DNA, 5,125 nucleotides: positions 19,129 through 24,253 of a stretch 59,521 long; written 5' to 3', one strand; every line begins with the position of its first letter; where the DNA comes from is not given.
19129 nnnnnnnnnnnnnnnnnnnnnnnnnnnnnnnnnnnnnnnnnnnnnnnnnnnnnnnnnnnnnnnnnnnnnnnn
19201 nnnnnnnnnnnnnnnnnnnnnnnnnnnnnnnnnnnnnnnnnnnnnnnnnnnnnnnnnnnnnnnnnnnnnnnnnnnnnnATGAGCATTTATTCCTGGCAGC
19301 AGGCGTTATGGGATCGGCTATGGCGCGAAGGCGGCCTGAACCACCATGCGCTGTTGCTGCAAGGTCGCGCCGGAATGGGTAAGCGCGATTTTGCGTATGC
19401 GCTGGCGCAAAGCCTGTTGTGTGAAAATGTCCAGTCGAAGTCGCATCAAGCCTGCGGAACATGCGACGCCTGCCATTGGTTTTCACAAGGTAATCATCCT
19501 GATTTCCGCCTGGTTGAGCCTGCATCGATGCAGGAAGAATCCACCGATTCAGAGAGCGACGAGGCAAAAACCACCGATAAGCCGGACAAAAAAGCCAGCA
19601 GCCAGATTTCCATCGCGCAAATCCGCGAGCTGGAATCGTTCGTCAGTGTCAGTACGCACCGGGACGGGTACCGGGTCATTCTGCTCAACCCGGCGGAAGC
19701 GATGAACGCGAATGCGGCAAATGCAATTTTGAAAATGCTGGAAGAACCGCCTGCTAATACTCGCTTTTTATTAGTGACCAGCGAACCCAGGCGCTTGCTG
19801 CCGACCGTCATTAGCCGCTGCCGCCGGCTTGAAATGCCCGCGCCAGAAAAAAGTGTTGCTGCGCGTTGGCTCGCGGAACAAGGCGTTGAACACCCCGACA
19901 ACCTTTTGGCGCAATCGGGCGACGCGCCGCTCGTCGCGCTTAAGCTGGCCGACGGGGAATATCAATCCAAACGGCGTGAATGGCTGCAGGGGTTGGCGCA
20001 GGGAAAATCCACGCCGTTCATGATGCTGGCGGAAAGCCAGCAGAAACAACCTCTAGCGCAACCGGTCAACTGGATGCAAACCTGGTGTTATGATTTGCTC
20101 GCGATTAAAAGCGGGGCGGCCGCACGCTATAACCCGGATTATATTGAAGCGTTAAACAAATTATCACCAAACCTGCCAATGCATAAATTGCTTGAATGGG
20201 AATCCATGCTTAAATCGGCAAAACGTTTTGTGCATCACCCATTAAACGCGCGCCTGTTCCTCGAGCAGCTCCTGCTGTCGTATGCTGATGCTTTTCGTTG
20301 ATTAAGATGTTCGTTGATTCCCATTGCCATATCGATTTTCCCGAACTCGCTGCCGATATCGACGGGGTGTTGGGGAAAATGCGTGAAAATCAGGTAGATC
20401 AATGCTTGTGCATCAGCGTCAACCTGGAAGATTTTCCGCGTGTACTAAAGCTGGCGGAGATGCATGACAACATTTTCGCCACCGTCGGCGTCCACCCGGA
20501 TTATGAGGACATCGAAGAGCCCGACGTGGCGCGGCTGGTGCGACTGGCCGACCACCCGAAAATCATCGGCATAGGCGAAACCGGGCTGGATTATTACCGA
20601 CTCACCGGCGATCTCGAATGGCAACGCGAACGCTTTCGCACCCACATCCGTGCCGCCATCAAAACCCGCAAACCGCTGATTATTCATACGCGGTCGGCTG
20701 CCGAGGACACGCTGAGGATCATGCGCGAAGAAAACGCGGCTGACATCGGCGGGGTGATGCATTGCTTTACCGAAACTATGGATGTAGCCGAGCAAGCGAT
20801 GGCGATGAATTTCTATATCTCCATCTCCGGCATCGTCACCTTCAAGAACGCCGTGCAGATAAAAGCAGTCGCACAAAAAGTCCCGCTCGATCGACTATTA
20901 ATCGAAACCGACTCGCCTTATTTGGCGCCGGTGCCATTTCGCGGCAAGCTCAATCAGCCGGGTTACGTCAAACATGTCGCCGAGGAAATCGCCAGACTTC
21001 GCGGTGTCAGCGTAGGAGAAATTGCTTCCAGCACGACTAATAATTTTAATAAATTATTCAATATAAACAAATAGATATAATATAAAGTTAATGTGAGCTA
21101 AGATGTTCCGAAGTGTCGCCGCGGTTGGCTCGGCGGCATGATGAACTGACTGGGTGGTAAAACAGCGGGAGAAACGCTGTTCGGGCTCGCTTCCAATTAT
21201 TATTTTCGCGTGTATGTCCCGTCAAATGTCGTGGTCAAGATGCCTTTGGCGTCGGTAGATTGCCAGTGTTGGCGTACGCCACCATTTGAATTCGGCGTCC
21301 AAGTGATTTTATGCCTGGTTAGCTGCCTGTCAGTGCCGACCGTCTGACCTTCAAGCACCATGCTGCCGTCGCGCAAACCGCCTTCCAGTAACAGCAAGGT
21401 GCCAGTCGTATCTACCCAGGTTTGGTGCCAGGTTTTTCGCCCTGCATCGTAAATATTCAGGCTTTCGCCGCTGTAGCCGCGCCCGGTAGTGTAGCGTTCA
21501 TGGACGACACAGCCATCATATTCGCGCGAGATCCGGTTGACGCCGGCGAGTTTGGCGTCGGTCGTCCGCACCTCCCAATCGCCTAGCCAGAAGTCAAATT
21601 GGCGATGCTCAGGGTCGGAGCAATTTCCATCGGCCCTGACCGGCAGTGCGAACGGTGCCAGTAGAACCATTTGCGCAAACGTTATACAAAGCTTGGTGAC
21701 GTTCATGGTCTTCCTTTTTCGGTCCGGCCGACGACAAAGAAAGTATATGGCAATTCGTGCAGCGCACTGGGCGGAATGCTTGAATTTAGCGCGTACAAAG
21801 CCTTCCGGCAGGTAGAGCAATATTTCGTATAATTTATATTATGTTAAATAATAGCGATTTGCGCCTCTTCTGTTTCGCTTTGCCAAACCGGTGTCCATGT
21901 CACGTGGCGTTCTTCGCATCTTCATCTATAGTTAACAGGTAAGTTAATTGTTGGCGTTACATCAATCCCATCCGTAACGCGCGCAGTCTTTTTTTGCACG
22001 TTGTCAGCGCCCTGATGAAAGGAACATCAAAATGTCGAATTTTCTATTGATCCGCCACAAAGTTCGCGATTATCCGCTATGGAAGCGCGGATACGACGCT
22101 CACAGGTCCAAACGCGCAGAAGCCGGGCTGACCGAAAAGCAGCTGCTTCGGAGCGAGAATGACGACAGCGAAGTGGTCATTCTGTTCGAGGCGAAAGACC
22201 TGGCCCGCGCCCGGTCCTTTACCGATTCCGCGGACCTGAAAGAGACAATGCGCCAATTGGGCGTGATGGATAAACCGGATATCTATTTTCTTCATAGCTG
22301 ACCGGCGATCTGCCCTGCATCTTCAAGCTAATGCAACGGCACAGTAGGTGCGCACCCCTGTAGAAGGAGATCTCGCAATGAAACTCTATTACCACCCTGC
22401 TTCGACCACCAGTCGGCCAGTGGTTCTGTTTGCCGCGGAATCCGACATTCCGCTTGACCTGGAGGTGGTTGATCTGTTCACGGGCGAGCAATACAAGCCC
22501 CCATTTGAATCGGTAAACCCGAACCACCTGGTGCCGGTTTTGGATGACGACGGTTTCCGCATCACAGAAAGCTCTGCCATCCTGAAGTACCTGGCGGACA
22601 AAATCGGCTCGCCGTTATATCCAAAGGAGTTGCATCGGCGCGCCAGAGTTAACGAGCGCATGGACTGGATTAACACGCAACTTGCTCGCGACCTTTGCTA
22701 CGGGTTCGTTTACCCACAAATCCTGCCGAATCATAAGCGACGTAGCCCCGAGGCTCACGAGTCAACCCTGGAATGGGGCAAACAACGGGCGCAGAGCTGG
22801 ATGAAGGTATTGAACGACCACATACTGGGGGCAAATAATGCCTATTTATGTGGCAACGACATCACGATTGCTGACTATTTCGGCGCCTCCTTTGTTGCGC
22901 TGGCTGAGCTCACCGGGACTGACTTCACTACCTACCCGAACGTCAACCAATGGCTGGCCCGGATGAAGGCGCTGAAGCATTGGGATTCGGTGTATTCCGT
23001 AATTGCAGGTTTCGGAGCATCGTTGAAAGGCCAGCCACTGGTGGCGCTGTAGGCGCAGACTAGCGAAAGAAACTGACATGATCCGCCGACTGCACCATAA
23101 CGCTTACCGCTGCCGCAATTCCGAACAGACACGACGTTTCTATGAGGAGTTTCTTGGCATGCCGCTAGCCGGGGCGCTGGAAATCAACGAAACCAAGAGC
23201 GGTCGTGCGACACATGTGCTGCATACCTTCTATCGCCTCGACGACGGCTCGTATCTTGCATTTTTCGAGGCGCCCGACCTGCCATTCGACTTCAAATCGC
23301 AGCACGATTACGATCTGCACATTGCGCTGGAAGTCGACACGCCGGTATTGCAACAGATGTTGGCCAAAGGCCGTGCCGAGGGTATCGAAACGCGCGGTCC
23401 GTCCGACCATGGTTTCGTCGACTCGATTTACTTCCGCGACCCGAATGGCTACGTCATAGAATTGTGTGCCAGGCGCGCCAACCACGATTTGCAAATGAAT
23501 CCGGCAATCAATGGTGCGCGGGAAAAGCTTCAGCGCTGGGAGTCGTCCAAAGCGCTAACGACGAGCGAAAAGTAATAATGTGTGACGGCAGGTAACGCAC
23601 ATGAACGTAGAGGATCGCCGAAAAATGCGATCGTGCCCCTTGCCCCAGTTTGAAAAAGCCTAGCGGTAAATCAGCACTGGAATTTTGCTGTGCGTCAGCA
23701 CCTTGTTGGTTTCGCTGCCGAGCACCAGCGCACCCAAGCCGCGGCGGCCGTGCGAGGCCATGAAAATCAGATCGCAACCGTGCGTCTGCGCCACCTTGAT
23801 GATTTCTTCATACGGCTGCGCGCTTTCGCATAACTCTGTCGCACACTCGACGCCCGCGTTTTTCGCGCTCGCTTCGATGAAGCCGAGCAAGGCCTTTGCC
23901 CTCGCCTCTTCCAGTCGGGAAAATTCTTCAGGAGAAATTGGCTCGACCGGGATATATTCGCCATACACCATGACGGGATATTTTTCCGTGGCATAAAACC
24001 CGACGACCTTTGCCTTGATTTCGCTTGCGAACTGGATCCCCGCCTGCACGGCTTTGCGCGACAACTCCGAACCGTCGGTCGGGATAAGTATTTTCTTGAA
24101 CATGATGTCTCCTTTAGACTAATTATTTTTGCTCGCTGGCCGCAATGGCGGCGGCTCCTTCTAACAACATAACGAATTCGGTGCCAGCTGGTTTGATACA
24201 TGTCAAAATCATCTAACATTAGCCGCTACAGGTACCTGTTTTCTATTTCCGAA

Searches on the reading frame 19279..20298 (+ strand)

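Call 19: search_protein_families(library=pfam, proteins=[window:19279-20298:+], max_evalue=0.0001)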
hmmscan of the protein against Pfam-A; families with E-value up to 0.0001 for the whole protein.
window:19279-20298:+ (340 aa): 2 families
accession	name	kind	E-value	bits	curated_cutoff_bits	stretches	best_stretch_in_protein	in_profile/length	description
PF13177.12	DNA_pol3_delta2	-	1.5e-43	149.1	27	1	22-188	19-159/161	DNA polymerase III, delta subunit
PF09115.15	DNApol3-delta_C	-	3.4e-10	40.8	21.7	1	230-334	5-114/117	DNA polymerase III, delta subunit, C terminal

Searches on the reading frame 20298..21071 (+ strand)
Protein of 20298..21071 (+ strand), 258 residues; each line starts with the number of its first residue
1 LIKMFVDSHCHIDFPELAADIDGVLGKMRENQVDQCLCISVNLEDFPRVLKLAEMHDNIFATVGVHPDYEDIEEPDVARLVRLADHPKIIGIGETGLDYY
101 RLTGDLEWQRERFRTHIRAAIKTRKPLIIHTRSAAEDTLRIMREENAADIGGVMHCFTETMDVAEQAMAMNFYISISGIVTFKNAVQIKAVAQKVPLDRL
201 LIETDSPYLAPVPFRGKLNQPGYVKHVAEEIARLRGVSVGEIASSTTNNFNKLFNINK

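Call 19: search_protein_families(library=pfam, proteins=[window:20298-21071:+], max_evalue=0.0001)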
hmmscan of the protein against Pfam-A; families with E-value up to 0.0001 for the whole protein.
window:20298-21071:+ (258 aa): 1 family
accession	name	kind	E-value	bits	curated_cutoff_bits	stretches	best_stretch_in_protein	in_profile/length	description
PF01026.27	TatD_DNase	-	4e-85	285.7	27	1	6-255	1-253/253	TatD related DNase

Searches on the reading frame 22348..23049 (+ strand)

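Call 19: search_protein_families(library=pfam, proteins=[window:22348-23049:+], max_evalue=0.0001)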
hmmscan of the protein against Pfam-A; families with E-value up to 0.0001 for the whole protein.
window:22348-23049:+ (234 aa): 6 families
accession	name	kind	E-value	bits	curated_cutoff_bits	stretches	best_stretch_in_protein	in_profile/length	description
PF13409.12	GST_N_2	-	3.9e-11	43.8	25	1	19-84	2-69/70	Glutathione S-transferase, N-terminal domain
PF13417.12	GST_N_3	-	1.2e-09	38.8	22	1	13-85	1-70/75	Glutathione S-transferase, N-terminal domain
PF02798.26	GST_N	-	1.6e-09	38.4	20.9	1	11-83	3-75/76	Glutathione S-transferase, N-terminal domain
PF14497.11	GST_C_3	-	4.8e-06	27.2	21.6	1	139-210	22-95/104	Glutathione S-transferase, C-terminal domain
PF00043.30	GST_C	-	3.4e-05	24.4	20.7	1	161-208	43-91/93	Glutathione S-transferase, C-terminal domain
PF13410.11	GST_C_2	-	5.7e-05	23.6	24.9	0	154-205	17-69/69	Glutathione S-transferase, C-terminal domain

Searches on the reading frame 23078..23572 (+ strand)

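Call 19: search_protein_families(library=pfam, proteins=[window:23078-23572:+], max_evalue=0.0001)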
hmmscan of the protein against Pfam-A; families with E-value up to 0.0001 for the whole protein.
window:23078-23572:+ (165 aa): 1 family
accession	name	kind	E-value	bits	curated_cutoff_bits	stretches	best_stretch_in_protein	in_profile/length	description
PF00903.31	Glyoxalase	-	2.9e-08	34.6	20.6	1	4-129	1-121/121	Glyoxalase/Bleomycin resistance protein/Dioxygenase superfamily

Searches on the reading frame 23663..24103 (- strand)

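Call 4: search_protein_families(library=ncbifam, proteins=[window:23663-24103:-], max_evalue=0.00001)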
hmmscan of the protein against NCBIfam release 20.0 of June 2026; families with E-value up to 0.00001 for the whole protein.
window:23663-24103:- (147 aa): 1 family
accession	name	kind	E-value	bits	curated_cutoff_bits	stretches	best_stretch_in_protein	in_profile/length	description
NF011581.0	PRK15005.1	equivalog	5.2e-06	26.7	166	0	1-147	1-144/144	universal stress protein UspF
